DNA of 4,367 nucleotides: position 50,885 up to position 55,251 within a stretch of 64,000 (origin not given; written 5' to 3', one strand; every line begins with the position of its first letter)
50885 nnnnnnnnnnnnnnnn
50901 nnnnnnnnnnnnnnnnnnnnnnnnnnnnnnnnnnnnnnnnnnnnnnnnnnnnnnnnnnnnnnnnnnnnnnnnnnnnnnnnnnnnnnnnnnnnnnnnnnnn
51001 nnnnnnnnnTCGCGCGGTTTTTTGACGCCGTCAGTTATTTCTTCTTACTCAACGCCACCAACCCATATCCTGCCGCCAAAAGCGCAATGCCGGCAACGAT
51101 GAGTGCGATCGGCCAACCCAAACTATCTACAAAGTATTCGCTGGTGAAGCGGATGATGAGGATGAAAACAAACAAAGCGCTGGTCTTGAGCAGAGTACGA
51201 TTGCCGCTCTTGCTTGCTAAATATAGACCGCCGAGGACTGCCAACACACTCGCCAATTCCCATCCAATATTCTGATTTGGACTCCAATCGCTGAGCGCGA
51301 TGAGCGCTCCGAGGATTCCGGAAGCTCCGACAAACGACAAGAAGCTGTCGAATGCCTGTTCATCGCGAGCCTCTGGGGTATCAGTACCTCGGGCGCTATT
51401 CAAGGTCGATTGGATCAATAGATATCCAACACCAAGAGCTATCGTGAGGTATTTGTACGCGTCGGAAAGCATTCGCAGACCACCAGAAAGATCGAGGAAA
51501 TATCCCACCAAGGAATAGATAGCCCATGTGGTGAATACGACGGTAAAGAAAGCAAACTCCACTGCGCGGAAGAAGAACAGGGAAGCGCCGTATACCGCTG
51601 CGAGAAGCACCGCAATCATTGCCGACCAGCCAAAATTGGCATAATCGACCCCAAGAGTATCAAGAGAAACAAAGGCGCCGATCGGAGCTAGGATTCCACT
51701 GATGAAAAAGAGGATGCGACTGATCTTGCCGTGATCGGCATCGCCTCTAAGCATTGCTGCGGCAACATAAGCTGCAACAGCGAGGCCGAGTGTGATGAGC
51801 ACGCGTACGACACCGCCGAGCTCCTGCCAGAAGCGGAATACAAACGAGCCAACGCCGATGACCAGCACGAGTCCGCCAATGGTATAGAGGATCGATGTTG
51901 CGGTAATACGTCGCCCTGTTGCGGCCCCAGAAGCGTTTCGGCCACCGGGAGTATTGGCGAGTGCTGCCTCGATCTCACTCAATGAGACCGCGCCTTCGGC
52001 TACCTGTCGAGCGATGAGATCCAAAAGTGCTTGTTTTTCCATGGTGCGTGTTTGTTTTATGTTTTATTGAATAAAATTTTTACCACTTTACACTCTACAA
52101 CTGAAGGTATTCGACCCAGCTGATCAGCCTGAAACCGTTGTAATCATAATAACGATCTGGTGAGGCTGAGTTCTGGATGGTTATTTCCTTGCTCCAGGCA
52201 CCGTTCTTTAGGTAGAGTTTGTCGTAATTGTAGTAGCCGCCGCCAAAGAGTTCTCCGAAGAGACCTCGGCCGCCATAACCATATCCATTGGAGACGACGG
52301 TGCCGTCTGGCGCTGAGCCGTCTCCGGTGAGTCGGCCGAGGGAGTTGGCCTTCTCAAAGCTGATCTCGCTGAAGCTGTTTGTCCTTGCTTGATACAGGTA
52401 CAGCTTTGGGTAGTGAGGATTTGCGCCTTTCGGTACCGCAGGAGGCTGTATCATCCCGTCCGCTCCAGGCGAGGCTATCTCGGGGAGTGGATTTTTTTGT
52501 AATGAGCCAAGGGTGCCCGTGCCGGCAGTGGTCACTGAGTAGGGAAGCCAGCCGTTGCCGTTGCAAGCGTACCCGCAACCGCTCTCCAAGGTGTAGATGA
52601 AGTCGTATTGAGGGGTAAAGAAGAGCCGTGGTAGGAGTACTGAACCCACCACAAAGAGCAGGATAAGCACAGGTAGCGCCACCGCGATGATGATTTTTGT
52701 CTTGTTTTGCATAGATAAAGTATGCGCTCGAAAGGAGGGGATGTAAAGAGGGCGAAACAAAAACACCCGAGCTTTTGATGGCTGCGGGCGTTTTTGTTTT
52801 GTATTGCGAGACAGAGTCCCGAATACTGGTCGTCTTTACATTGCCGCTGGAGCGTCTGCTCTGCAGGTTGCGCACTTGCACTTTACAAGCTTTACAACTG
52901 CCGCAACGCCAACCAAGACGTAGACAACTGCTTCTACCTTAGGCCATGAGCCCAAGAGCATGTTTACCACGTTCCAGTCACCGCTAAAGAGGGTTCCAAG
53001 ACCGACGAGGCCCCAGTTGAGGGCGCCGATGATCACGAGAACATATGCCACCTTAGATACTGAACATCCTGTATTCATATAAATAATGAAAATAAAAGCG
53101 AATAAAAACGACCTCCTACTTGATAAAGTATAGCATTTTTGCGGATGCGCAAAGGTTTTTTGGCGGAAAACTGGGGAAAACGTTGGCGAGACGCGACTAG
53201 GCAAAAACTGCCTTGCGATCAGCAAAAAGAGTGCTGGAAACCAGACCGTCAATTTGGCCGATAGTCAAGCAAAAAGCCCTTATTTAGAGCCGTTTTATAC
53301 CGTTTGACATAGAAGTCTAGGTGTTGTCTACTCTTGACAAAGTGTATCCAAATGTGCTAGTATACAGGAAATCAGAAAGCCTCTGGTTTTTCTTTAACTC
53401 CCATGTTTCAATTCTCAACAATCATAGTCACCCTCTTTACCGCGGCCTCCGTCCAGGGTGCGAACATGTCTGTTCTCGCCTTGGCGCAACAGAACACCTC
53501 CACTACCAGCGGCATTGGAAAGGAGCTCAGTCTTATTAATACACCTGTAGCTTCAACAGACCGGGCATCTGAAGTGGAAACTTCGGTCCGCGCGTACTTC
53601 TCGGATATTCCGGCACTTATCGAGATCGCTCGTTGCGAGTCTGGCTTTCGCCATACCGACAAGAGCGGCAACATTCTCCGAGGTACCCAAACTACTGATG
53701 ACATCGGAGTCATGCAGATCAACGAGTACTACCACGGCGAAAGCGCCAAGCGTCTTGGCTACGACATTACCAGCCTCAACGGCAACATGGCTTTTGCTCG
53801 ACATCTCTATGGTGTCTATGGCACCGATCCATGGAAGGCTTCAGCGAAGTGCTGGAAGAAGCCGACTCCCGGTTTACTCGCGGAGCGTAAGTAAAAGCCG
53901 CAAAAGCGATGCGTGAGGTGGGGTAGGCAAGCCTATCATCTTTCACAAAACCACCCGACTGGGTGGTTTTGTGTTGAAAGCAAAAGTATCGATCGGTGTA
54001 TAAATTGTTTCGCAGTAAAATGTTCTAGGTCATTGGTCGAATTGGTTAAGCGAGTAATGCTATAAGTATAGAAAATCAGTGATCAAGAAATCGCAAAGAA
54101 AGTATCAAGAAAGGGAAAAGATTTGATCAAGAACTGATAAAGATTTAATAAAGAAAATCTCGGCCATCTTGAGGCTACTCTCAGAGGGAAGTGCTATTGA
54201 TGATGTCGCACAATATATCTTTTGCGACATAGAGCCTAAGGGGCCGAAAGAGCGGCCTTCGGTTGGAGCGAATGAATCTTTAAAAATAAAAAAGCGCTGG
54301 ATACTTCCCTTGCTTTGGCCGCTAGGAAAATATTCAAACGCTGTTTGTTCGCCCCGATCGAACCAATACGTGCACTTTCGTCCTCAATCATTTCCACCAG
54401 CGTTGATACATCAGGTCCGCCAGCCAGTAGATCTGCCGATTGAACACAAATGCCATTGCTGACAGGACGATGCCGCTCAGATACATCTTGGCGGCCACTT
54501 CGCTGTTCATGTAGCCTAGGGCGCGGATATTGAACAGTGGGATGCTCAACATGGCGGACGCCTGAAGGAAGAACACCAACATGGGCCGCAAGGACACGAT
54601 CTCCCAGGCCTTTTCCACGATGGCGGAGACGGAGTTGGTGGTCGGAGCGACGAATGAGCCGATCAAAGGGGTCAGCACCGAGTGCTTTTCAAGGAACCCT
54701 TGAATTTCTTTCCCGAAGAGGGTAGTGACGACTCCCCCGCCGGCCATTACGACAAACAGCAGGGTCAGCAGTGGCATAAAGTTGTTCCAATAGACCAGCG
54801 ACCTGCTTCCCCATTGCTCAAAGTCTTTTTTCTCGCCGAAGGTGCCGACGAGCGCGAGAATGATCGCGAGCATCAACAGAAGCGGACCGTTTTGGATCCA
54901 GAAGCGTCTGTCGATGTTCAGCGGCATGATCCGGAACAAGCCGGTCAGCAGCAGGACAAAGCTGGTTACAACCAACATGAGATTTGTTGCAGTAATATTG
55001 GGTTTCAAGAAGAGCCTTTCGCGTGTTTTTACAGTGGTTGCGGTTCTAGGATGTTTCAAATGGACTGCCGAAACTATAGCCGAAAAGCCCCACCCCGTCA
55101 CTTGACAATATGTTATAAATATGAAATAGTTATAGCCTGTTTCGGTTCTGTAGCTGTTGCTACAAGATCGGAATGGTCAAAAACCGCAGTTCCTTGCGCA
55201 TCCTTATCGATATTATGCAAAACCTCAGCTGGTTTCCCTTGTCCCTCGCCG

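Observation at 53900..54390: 500-bp AT-rich non-coding gap between convergent genes with iteron-like repeats and a dif-like 10-6-10 palindrome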

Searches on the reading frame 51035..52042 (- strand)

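Call 11: search_protein_families(library=pfam, proteins=[window:51035-52042:-], max_evalue=0.01)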
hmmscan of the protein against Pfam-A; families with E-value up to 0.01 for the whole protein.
window:51035-52042:- (335 aa): 1 family
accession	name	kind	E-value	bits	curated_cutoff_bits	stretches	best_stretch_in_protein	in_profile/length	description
PF09925.14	DUF2157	-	5.7e-08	33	32.4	1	15-151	5-140/146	Predicted membrane protein (DUF2157)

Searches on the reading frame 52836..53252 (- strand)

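Call 11: search_protein_families(library=pfam, proteins=[window:52836-53252:-], max_evalue=0.01)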
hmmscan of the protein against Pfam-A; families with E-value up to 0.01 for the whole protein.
window:52836-53252:- (138 aa): 1 family
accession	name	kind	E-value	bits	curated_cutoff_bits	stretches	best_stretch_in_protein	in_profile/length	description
PF04070.17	DUF378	-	2.7e-13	50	25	1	66-122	4-56/60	Domain of unknown function (DUF378)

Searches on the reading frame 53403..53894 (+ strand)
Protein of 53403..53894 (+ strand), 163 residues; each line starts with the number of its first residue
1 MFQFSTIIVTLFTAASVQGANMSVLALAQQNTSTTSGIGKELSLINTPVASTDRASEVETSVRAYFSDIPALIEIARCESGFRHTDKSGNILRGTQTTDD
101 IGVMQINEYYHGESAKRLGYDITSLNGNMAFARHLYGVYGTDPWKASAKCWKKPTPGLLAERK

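Call 10: find_encoding_contigs(protein=window:53403-53894:+, flank=6000, max_places=10)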
Protein window:53403-53894:+ (163 aa): no gene with exactly this product is on record in the collection.

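Call 11: search_protein_families(library=pfam, proteins=[window:53403-53894:+], max_evalue=0.01)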
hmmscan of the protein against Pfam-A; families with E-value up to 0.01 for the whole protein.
window:53403-53894:+ (163 aa): 1 family
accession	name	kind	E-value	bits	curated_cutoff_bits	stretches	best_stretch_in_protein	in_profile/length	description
PF01464.25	SLT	-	0.0017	18.4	21.3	1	68-124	13-61/117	Transglycosylase SLT domain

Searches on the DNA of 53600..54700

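Call 4: search_rna_families(source=window, start=53600, end=54700, threshold=evalue, max_evalue=10, show_alignments=3)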
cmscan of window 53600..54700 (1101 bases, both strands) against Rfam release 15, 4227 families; matches with E-value up to 10: 6.
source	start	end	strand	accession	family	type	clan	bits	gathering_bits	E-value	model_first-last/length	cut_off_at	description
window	53892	53974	+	RF00106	RNAI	Gene; antisense;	-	30.1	47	0.0024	1-102/102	no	RNAI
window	53937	54005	+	RF02310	TtnuHACA2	Gene; snRNA; snoRNA; HACA-box;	-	25.1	100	0.23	1-121/121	no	Tetrahymena snoRNA TtnuHACA2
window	53943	54008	-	RF00106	RNAI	Gene; antisense;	-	18.9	47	0.86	1-102/102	no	RNAI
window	53941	54009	-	RF01859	Phe_leader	Cis-reg; leader;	-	16.7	55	8.7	1-125/125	no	Phenylalanine leader peptide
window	54007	54102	+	RF02973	Enterococcus-1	Gene; sRNA;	-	14.9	71.4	4.2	1-152/152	no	Enterococcus-1 RNA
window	54622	54683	+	RF01129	sR44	Gene; snRNA; snoRNA; CD-box;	-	12.3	45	4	1-55/55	no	Small nucleolar RNA sR44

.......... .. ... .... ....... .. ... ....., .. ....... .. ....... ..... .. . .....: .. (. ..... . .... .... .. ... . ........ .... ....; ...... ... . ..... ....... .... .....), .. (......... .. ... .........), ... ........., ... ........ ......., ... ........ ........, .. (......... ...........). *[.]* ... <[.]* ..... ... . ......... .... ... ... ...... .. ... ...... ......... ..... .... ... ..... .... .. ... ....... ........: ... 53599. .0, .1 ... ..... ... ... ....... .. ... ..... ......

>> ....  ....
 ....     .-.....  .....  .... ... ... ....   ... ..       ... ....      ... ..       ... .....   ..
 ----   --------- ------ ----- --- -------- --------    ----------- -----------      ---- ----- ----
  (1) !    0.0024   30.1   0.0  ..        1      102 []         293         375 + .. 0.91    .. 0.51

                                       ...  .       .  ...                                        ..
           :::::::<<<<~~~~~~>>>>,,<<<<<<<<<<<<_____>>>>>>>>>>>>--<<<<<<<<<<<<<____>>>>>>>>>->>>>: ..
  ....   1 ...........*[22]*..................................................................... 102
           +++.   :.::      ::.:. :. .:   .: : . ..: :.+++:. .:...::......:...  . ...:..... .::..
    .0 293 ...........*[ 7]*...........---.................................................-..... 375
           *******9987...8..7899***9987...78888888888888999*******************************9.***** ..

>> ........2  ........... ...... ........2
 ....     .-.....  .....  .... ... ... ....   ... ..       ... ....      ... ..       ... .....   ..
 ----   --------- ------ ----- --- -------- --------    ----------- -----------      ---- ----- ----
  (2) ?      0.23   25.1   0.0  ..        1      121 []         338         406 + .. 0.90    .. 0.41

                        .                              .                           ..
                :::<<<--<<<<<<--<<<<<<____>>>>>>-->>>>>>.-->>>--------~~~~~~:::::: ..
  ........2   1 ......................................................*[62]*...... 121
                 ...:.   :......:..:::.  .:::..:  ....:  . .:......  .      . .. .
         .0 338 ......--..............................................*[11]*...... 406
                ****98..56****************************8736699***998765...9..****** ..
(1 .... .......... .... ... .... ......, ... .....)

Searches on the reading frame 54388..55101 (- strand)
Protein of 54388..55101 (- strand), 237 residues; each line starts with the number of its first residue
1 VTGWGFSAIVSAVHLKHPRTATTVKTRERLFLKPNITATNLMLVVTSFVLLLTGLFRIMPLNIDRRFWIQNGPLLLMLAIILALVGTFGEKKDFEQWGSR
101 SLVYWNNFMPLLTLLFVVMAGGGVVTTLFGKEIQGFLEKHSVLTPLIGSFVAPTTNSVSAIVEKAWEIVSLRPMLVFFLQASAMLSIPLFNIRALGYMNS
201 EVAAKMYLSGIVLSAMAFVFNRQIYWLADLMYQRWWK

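Call 11: search_protein_families(library=pfam, proteins=[window:54388-55101:-], max_evalue=0.01)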
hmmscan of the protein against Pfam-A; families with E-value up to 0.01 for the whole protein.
window:54388-55101:- (237 aa): 0 families

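Call 14: find_homologous_proteins(query=window:54388-55101:-)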
Query window:54388-55101:- (237 aa): 2 proteins with E <= 0.001 among 1639 candidates.
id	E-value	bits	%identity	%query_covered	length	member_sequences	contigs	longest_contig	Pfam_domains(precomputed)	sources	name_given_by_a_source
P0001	3.1e-120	419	100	83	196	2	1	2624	-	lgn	-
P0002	1.4e-104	367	86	82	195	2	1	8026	-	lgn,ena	-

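Call 15: find_encoding_contigs(protein=P0002, flank=8000)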
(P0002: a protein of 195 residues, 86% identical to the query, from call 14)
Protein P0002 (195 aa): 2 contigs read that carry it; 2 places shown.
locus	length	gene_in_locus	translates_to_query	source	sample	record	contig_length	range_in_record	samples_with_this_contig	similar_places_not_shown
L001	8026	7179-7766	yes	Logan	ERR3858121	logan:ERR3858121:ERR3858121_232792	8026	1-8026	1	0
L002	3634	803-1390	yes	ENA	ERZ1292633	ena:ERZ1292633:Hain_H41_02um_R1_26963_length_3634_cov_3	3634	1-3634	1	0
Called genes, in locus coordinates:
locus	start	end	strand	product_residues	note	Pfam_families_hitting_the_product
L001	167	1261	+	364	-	PF01098:FTSW_RODA_SPOVE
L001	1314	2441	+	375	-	PF03033:Glyco_transf_28, PF04101:Glyco_tran_28_C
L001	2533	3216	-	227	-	-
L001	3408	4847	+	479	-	PF00749:tRNA-synt_1c, PF19269:Anticodon_2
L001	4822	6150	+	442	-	PF01551:Peptidase_M23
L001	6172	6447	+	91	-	-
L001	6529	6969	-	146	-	-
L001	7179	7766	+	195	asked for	-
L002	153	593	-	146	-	-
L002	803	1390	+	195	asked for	-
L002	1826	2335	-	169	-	-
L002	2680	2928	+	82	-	PF04070:DUF378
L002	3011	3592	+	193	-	-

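Call 16: find_encoding_contigs(protein=P0001, flank=8000)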
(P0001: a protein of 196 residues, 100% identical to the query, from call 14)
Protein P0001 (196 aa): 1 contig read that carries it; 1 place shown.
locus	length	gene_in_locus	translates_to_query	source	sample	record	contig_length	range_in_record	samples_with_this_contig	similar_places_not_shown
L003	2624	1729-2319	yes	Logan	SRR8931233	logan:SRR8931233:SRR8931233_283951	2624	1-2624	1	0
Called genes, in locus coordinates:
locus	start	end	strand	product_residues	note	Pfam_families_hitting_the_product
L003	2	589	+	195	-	?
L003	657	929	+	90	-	-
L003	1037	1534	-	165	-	-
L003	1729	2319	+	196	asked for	-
